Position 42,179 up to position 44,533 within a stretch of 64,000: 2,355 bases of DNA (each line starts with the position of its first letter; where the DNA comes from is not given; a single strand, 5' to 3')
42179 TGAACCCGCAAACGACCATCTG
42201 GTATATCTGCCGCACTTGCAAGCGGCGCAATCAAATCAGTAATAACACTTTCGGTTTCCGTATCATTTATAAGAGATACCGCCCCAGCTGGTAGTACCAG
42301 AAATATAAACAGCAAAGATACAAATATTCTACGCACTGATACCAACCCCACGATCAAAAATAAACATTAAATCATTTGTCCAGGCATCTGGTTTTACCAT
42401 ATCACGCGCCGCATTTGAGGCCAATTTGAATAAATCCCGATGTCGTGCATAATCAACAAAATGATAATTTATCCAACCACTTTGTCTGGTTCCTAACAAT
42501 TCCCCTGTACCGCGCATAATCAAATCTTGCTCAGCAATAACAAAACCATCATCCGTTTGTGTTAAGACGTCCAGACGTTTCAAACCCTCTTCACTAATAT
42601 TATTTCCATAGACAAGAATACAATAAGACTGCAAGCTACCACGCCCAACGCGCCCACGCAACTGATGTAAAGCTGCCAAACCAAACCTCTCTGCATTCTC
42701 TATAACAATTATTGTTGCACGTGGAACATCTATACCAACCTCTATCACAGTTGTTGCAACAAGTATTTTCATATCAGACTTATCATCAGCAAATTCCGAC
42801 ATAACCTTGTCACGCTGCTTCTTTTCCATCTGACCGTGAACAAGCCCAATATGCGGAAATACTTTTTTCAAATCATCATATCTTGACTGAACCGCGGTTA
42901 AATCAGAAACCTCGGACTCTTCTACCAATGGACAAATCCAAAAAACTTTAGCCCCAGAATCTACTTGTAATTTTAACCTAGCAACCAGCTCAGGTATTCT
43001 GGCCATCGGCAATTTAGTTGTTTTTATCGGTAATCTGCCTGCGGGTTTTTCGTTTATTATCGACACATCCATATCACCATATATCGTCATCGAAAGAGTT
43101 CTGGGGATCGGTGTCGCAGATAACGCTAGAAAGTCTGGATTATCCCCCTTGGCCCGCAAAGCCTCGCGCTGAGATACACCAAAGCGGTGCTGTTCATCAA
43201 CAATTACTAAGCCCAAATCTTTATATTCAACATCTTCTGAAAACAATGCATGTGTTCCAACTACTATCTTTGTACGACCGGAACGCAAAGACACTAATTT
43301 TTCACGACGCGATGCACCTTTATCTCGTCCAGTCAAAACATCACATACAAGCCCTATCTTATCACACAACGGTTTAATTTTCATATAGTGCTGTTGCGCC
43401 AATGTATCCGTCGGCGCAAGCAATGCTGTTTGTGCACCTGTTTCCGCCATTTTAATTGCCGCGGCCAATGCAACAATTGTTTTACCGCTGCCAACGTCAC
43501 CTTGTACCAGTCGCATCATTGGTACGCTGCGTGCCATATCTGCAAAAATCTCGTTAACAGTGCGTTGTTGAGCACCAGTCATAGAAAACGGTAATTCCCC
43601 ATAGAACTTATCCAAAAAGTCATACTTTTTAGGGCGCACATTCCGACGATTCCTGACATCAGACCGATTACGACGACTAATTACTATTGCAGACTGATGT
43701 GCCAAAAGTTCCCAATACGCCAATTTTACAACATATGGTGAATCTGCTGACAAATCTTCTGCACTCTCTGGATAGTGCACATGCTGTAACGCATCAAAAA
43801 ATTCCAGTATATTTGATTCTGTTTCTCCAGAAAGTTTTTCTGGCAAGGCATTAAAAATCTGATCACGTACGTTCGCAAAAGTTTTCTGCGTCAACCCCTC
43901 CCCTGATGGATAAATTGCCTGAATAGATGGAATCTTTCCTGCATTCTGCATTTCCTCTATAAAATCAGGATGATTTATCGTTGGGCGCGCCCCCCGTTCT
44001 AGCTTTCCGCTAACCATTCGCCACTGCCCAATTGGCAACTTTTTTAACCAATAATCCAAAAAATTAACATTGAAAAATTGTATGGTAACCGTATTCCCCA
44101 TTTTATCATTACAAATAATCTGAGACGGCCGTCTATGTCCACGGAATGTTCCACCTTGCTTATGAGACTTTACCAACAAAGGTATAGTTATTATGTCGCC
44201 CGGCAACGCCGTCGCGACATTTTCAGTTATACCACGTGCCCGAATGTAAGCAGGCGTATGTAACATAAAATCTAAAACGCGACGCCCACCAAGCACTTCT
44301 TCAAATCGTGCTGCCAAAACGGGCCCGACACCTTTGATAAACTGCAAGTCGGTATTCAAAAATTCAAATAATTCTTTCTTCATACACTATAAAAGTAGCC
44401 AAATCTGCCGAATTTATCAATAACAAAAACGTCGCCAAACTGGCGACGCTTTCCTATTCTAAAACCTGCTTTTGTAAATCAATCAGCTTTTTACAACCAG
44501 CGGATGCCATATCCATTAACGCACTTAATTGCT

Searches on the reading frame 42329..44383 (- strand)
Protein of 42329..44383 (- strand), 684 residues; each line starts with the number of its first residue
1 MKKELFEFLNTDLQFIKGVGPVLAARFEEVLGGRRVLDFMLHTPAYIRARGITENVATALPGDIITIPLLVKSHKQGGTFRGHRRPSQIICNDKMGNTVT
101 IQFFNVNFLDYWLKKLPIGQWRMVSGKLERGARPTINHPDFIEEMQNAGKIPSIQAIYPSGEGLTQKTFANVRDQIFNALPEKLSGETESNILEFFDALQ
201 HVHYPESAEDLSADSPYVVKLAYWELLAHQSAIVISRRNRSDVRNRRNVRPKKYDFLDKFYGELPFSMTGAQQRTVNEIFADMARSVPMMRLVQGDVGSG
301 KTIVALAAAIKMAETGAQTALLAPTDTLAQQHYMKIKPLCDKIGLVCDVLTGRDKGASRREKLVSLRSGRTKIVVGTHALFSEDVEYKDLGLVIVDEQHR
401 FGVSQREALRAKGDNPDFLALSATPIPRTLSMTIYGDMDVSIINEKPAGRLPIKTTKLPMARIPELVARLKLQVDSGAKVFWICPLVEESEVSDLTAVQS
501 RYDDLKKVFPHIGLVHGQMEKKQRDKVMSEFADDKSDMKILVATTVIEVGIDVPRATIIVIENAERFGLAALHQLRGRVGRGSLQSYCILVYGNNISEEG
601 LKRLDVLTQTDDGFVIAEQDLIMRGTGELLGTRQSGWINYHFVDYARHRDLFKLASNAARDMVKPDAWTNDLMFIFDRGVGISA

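Call 87: search_protein_families(library=pfam, proteins=[window:42329-44383:-], max_evalue=0.001)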
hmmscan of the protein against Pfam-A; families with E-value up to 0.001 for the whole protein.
window:42329-44383:- (684 aa): 7 families
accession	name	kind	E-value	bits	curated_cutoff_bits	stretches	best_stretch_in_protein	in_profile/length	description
PF00270.35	DEAD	-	1.7e-25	90.1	26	1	271-430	3-164/167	DEAD/DEAH box helicase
PF00271.37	Helicase_C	-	6e-20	72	23.5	1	472-581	10-108/110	Helicase conserved C-terminal domain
PF04851.21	ResIII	-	8.8e-11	42.4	22.5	1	271-425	7-162/164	Type III restriction enzyme, res subunit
PF19833.4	RecG_dom3_C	-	2.8e-08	34.1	26.8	1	610-667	1-59/87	ATP-dependent DNA helicase RecG, domain 3, C-terminal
PF22590.2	Cas3-like_C_2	-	3e-06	27.9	27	1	496-581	13-103/106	CRISPR-associated nuclease/helicase Cas3, C-terminal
PF07517.20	SecA_DEAD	-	0.00014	21.7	24.6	1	296-361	98-163/290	SecA DEAD-like domain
PF13604.12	AAA_30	-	0.00024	21.4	27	1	279-409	9-108/191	AAA domain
